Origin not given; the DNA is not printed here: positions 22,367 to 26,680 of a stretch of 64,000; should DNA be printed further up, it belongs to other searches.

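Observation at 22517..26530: Avs/NLR-like giant protein: unknown N-terminal domain + STAND NTPase with degenerate P-loop + TPR array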

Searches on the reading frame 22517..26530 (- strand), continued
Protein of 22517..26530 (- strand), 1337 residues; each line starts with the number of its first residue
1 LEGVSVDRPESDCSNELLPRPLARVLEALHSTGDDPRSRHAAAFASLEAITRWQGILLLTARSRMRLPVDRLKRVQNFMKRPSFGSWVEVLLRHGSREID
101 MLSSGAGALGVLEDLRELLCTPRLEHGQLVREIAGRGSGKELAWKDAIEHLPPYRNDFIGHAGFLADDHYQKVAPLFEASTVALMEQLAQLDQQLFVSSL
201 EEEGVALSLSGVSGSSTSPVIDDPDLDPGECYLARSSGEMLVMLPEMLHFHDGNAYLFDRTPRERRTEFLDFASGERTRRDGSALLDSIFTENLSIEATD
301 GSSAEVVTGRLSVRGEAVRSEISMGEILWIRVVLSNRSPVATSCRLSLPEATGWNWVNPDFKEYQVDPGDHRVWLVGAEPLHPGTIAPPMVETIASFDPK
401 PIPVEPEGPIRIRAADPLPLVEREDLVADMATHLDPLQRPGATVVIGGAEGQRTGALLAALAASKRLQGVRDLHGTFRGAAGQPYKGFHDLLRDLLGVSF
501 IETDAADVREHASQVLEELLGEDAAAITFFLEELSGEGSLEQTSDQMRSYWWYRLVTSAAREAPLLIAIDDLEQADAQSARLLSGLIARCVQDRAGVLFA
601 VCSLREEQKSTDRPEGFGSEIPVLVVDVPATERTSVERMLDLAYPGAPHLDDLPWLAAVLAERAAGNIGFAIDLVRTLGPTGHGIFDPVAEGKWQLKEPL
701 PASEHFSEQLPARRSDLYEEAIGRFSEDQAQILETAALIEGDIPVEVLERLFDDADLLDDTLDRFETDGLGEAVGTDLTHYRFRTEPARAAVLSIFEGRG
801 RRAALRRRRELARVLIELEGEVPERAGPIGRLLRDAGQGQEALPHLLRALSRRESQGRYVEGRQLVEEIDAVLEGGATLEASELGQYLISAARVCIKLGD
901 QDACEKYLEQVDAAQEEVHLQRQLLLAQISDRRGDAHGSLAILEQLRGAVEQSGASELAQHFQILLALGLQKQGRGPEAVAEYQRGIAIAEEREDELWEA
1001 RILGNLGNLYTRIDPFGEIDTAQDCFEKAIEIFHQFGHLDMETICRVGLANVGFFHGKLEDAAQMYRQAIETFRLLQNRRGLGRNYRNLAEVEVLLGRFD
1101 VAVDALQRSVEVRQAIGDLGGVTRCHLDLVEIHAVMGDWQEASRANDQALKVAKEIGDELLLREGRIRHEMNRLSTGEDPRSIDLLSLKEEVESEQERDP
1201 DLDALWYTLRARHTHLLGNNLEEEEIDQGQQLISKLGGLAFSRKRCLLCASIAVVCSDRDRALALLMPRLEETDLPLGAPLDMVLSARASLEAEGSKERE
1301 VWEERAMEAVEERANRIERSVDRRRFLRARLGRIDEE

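Call 26: search_solved_structures(query=A1, max_evalue=0.01)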
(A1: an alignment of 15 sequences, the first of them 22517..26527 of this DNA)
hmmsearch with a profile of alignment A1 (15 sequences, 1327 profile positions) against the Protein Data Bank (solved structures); distinct sequences matched with E-value up to 0.01: 125 (the best 60 are shown).
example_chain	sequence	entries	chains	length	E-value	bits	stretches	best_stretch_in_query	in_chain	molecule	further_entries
9qhb_A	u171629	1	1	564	1.1e-31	112.7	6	962-1107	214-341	Engineered tetratricopeptide repeat protein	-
5a7d_B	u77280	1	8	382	3e-30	107.9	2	971-1162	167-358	PINS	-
4wng_A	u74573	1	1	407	2.3e-29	105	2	931-1137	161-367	G-protein-signaling modulator 2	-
3sf4_A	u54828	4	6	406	2.3e-29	105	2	931-1137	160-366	G-protein-signaling modulator 2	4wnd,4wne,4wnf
6hc2_A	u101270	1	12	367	2.1e-28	101.8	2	972-1160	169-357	G-protein-signaling modulator 2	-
4a1s_A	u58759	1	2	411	4.8e-28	100.6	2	971-1149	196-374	PARTNER OF INSCUTEABLE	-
5a6c_A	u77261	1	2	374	5.9e-28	100.3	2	971-1155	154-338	G-PROTEIN-SIGNALING MODULATOR 2, AFADIN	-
8bu0_A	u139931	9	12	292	9.1e-28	99.7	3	962-1108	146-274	Consensus tetratricopeptide repeat protein | Crystal structure of an 8-repeat consensus TPR superhelix with Zinc. | Monomer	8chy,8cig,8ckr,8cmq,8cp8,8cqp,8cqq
4g2v_A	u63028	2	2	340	9.3e-28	99.7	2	972-1152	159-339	G-protein-signaling modulator 2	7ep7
3ro2_A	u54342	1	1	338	9.4e-28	99.6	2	972-1152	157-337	G-protein-signaling modulator 2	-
4jhr_A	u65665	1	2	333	6.7e-27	96.8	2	972-1157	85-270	G-protein-signaling modulator 2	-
7t7t_A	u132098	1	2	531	7.9e-19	70.1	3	927-1080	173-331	Protein TONSOKU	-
9qhc_A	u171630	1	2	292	9.3e-18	66.5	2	962-1107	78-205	Engineered tetratricopeptide repeat protein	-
3ro3_A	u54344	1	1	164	7e-17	63.6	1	994-1152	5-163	G-protein-signaling modulator 2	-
5o01_A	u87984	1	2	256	1.4e-15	59.3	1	918-1111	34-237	BKLC (bacterial kinesin-light chain-like)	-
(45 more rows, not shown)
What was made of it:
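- Closest known: AAA_16 / MalT-type signalling STAND proteins with TPR sensors. Same: AfsR appears among the PDB TPR matches (call 26).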

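Call 49: search_protein_families(library=pfam, proteins=[L004:7802-8695:+], max_evalue=10)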
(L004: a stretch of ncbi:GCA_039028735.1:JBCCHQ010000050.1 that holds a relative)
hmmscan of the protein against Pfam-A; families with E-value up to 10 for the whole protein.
L004:7802-8695:+ (298 aa): 0 families

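Call 68: search_protein_families(library=padloc, proteins=[L004:7802-8695:+, L006:5280-6257:+], max_evalue=10)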
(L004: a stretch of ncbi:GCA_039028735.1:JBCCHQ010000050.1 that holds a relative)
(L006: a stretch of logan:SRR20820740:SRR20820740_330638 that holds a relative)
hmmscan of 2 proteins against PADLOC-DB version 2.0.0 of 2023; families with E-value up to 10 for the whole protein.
L004:7802-8695:+ (298 aa): 0 families

L006:5280-6257:+ (326 aa): 0 families

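Call 69: search_protein_families(library=pfam, proteins=[L004:11871-14834:+], max_evalue=0.5)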
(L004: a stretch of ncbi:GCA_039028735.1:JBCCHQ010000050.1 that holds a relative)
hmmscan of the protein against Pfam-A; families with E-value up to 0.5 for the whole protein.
L004:11871-14834:+ (987 aa): 13 families
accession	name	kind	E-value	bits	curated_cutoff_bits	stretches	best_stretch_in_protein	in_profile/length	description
PF24684.1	Vgb_lyase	-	5e-16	58.8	50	1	218-470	11-249/290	Virginiamycin B lyase family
PF08450.18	SGL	-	2.1e-08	34.5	26.3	1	365-405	188-227/246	SMP-30/Gluconolactonase/LRE-like region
PF00404.24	Dockerin_1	-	1.4e-07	32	22.9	1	905-956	2-52/57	Dockerin type I domain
PF07494.17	Reg_prop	-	0.0002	21.6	20.4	0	318-337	6-23/24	Two component regulator propeller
PF01436.27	NHL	-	0.0014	19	20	1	445-466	3-23/28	NHL repeat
PF06739.17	SBBP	-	0.002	18.5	20.5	0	364-377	16-29/38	Beta-propeller repeat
PF00036.39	EF-hand_1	-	0.0072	16.2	25.4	0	897-922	1-26/29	EF hand domain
PF22701.2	Mala_s_1-like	-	0.023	14.9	27.5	0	316-428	37-157/195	Mal s 1 allergenic protein-like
PF13405.12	EF-hand_6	-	0.029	14.6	25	0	897-924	1-28/30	EF-hand domain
PF13449.12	Phytase-like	-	0.039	14.3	27.6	0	365-404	72-110/284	Esterase-like activity of phytase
PF13499.12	EF-hand_7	-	0.13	13.1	30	1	897-951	3-60/67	EF-hand domain pair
PF16819.11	DUF5074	-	0.14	11.6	27.2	0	195-250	160-215/353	Domain of unknown function (DUF5074)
PF13202.12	EF-hand_5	-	0.49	10.4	25.9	0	939-949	7-17/25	EF hand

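Call 72: find_related_loci(query=A1, collection=genome_contigs, flank=5000)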
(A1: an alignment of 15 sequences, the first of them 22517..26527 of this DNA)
Query A1 (1336 aa) in genome_contigs; peptide patterns used: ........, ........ (x = any residue, [..] = any of these).
64 stretches matched a pattern; 25 encode a relative of the query (tblastn E <= 1e-3); 25 distinct loci.
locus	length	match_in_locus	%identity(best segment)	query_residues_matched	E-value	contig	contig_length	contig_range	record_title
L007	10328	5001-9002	72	1-1335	0e+0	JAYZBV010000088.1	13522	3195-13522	MAG: Planctomycetota bacterium isolate XB_MAG1214 DB_MAG1214_0088, whole genome shotgun sequence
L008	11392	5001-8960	70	15-1334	0e+0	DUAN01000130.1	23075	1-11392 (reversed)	MAG TPA_asm: Planctomycetota bacterium isolate UWMA-0276 NODE_3031_length_23075_cov_0.680884, whole genome shotgun seque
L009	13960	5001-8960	70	15-1334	0e+0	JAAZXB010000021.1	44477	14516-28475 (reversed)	MAG: Planctomycetota bacterium isolate bin110s NODE_21_length_44477_cov_19.109608, whole genome shotgun sequence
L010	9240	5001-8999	69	2-1334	0e+0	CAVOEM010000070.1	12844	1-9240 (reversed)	MAG: Planctomycetes bacterium UBA1146 isolate CBN3_331.54 genome assembly, contig: Ga0302139_10001142, whole genome shot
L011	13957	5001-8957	69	17-1335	0e+0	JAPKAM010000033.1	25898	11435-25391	MAG: Planctomycetota bacterium isolate ANT-12 NODE_1132_length_25898_cov_18.790001, whole genome shotgun sequence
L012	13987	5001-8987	65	1-1333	0e+0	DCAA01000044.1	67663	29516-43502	MAG TPA_asm: Planctomycetes bacterium UBA1146 UBA1146_contig_11739, whole genome shotgun sequence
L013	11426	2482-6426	66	15-1333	0e+0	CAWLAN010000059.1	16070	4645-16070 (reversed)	MAG: Planctomycetes bacterium UBA1146 isolate CB6_Bottom.63 genome assembly, contig: Ga0310122_10001283, whole genome sh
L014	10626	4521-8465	65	15-1333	0e+0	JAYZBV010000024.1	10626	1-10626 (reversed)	MAG: Planctomycetota bacterium isolate XB_MAG1214 DB_MAG1214_0024, whole genome shotgun sequence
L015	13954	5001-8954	63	17-1334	0e+0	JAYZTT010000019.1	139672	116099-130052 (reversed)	MAG: Planctomycetota bacterium isolate XB_MAG50 DB_MAG50_0019, whole genome shotgun sequence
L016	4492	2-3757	64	78-1333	0e+0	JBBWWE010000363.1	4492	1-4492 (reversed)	MAG: Planctomycetota bacterium isolate OC6_2000m_MAG_215 OC6_2000m_contig_4317434, whole genome shotgun sequence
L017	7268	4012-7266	67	15-1100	0e+0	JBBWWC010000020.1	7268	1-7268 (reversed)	MAG: Planctomycetota bacterium isolate OC6_150m_MAG_282 OC6_150m_contig_3868846, whole genome shotgun sequence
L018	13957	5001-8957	64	8-1334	0e+0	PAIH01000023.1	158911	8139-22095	MAG: Planctomycetota bacterium isolate NAT2 98011, whole genome shotgun sequence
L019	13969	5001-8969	50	17-1335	0e+0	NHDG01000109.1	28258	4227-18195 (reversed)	MAG: Planctomycetia bacterium TMED53 155984, whole genome shotgun sequence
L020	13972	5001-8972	48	4-1333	0e+0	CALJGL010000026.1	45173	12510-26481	MAG: uncultured bacterium isolate S2_Bin_METABAT__259_1 genome assembly, contig: c_000003998231, whole genome shotgun se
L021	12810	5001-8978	48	4-1335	0e+0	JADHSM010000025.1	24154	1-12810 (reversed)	MAG: Planctomycetota bacterium isolate BS30m-G49 BS307-30m-C1321, whole genome shotgun sequence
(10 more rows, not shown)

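Call 78: search_protein_families(library=ncbifam, proteins=[L004:7802-8695:+, L006:5280-6257:+], max_evalue=10)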
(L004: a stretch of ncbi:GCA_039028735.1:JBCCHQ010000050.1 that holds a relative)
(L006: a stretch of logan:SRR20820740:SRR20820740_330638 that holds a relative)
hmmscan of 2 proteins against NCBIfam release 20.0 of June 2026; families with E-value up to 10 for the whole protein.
L004:7802-8695:+ (298 aa): 0 families

L006:5280-6257:+ (326 aa): 0 families
